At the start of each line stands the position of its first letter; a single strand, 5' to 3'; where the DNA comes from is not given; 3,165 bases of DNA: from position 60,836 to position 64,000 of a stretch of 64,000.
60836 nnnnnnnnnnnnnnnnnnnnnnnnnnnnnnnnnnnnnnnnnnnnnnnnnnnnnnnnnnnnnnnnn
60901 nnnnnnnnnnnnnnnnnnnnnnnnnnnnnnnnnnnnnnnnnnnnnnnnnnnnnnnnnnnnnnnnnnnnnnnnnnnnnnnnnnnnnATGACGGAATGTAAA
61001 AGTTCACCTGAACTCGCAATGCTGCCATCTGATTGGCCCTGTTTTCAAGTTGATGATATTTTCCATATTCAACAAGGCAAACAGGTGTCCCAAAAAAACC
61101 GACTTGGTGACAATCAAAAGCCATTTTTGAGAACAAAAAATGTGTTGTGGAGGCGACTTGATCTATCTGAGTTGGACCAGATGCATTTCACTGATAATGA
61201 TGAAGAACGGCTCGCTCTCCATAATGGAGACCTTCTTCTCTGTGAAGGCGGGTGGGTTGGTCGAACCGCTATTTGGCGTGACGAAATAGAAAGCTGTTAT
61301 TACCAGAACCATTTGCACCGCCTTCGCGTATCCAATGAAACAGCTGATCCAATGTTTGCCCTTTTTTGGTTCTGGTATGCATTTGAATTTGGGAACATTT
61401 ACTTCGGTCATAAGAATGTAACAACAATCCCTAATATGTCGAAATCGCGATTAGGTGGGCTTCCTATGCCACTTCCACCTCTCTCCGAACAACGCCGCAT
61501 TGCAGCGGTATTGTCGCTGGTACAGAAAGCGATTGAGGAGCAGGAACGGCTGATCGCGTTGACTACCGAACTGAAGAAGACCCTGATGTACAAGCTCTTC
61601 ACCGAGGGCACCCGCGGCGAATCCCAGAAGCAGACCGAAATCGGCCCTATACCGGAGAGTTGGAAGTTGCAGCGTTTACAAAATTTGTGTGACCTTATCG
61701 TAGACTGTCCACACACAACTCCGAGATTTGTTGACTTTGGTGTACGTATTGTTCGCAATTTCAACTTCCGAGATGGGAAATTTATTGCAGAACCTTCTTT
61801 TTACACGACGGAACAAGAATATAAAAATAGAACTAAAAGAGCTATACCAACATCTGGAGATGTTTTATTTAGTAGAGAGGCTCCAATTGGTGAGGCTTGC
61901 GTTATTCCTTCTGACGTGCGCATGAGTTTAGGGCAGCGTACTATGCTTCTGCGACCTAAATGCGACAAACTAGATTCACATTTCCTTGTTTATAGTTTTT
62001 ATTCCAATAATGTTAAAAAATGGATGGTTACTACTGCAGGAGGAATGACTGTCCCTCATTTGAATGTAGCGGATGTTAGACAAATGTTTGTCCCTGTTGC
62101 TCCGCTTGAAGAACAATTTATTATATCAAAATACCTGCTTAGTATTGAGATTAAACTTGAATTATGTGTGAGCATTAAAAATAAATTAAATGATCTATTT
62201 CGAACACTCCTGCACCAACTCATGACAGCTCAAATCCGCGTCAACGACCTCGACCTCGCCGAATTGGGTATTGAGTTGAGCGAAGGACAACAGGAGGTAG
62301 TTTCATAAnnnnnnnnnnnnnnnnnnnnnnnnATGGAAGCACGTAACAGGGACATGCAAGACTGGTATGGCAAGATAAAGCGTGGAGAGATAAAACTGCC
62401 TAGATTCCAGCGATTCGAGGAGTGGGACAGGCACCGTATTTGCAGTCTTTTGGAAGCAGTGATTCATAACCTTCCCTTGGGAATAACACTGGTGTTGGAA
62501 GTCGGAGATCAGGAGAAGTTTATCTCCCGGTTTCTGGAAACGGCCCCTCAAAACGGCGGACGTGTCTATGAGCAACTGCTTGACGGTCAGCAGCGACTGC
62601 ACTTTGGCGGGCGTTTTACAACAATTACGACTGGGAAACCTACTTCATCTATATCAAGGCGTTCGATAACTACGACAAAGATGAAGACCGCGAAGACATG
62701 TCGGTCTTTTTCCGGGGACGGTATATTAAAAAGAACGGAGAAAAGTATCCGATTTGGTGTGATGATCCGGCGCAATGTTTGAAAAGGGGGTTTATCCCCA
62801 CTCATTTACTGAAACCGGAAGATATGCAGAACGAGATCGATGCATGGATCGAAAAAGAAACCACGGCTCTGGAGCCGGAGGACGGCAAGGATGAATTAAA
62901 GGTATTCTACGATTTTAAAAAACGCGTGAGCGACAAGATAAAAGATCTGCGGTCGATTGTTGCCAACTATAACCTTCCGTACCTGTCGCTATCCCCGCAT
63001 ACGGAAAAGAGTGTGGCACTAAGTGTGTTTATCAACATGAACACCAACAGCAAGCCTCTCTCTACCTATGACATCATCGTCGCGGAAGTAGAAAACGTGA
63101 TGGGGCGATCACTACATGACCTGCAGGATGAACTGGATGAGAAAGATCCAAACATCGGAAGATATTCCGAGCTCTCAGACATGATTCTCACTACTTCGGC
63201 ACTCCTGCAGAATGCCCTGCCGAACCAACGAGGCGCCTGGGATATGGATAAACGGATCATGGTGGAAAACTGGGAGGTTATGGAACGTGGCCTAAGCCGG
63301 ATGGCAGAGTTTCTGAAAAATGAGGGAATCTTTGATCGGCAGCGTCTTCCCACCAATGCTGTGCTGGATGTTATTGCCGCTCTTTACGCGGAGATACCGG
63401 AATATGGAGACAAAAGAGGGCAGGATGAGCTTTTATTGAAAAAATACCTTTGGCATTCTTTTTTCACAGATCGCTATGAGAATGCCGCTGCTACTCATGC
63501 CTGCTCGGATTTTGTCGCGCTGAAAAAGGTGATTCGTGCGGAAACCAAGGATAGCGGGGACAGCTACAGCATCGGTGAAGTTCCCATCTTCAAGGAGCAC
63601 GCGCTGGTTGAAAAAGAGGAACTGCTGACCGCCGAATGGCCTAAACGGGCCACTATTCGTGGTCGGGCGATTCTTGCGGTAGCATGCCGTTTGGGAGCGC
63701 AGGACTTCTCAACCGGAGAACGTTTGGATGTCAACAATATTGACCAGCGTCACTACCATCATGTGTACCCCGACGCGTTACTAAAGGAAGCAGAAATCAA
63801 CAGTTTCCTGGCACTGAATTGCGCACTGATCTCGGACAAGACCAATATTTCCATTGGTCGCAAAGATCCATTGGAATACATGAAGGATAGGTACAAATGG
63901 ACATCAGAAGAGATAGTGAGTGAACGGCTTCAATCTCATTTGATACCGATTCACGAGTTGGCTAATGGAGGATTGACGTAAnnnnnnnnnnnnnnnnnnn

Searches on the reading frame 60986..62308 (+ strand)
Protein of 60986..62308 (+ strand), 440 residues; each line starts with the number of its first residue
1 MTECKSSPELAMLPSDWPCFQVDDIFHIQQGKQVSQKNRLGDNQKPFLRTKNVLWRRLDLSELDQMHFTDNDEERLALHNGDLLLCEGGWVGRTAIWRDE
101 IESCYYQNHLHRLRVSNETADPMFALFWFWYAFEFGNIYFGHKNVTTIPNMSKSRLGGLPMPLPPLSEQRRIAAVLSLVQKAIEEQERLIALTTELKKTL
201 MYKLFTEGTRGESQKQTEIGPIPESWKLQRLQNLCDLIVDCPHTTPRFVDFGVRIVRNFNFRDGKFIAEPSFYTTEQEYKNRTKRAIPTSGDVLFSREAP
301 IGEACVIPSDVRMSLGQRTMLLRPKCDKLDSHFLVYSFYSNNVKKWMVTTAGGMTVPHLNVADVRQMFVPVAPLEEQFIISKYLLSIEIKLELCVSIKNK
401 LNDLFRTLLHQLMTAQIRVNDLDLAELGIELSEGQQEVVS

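Call 21: search_protein_families(library=pfam, proteins=[window:60986-62308:+], max_evalue=0.001)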
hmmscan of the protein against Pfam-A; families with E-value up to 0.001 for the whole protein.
window:60986-62308:+ (440 aa): 1 family
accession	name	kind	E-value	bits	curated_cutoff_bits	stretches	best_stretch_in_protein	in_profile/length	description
PF01420.25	Methylase_S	-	2.8e-29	102.9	22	2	14-188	1-162/168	Type I restriction modification DNA specificity domain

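Call 64: search_protein_families(library=padloc, proteins=[window:60986-62308:+], max_evalue=0.001)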
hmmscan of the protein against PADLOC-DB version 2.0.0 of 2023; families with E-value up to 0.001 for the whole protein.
window:60986-62308:+ (440 aa): 131 families (the best 25 are shown)
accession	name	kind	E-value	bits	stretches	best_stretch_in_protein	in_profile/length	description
PDLC03134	Specificity_I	-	4.5e-82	274.1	1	12-431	1-420/428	Type I specificity subunit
PDLC03098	Specificity_I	-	2.9e-53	179.8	3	8-207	241-434/443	Type I specificity subunit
PDLC03087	Specificity_I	-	1.2e-50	170.7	1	12-419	10-416/418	Type I specificity subunit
PDLC03108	Specificity_I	-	5.3e-49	165.7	1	5-426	25-444/452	Type I specificity subunit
PDLC03189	Specificity_I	-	4.1e-48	162.4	2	9-192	216-396/459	Type I specificity subunit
PDLC03089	Specificity_I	-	4.3e-48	162.5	2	255-408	36-189/446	Type I specificity subunit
PDLC03107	Specificity_I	-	2.2e-47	160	2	15-206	193-389/392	Type I specificity subunit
PDLC03175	Specificity_I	-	1.2e-46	157.5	1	126-420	127-432/439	Type I specificity subunit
PDLC03169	Specificity_I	-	1.9e-43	147.5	2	142-380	136-378/461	Type I specificity subunit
PDLC03100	Specificity_I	-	2e-43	147.3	2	161-415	146-390/392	Type I specificity subunit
PDLC03086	Specificity_I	-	3.2e-43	146.4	2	240-408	25-194/458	Type I specificity subunit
PDLC03069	Specificity_I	-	5.1e-43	145.6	2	148-410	126-380/387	Type I specificity subunit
PDLC03179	Specificity_I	-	3.5e-42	143.1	2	13-199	390-578/589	Type I specificity subunit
PDLC03072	Specificity_I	-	4.9e-42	142.5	2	13-203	233-431/448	Type I specificity subunit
PDLC04137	mad5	-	3.8e-40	136.3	2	16-238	2-225/392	mads_5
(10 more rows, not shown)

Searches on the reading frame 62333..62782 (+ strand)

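Call 22: search_protein_families(library=pfam, proteins=[window:62333-62782:+], max_evalue=0.001)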
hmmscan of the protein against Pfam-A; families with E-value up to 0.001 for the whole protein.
window:62333-62782:+ (149 aa): 1 family
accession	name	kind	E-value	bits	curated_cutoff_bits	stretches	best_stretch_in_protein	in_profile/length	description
PF03235.19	GmrSD_N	-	1.9e-09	38.4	33.2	1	9-89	2-68/199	GmrSD restriction endonuclease, N-terminal domain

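Call 64: search_protein_families(library=padloc, proteins=[window:62333-62782:+], max_evalue=0.001)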
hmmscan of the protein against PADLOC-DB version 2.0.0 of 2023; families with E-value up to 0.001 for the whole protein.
window:62333-62782:+ (149 aa): 4 families
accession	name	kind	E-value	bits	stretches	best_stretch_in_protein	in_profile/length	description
PDLC04709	PDC-M55C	-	7.4e-07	26.2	1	8-89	17-100/554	-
PDLC04151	HEC-05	-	2e-06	24.8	1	8-89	28-123/600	-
PDLC03877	NsnA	-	3.3e-06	24.6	1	2-56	47-103/385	-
PDLC04150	HEC-05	-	3.1e-05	21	1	14-68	16-70/583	-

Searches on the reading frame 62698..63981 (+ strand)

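Call 22: search_protein_families(library=pfam, proteins=[window:62698-63981:+], max_evalue=0.001)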
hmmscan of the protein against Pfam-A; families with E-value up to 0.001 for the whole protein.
window:62698-63981:+ (427 aa): 1 family
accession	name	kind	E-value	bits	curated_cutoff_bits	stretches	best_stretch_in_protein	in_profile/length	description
PF03235.19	GmrSD_N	-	1.1e-05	26.1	33.2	1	68-130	134-197/199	GmrSD restriction endonuclease, N-terminal domain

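Call 64: search_protein_families(library=padloc, proteins=[window:62698-63981:+], max_evalue=0.001)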
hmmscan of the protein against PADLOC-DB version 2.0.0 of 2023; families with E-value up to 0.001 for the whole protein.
window:62698-63981:+ (427 aa): 0 families
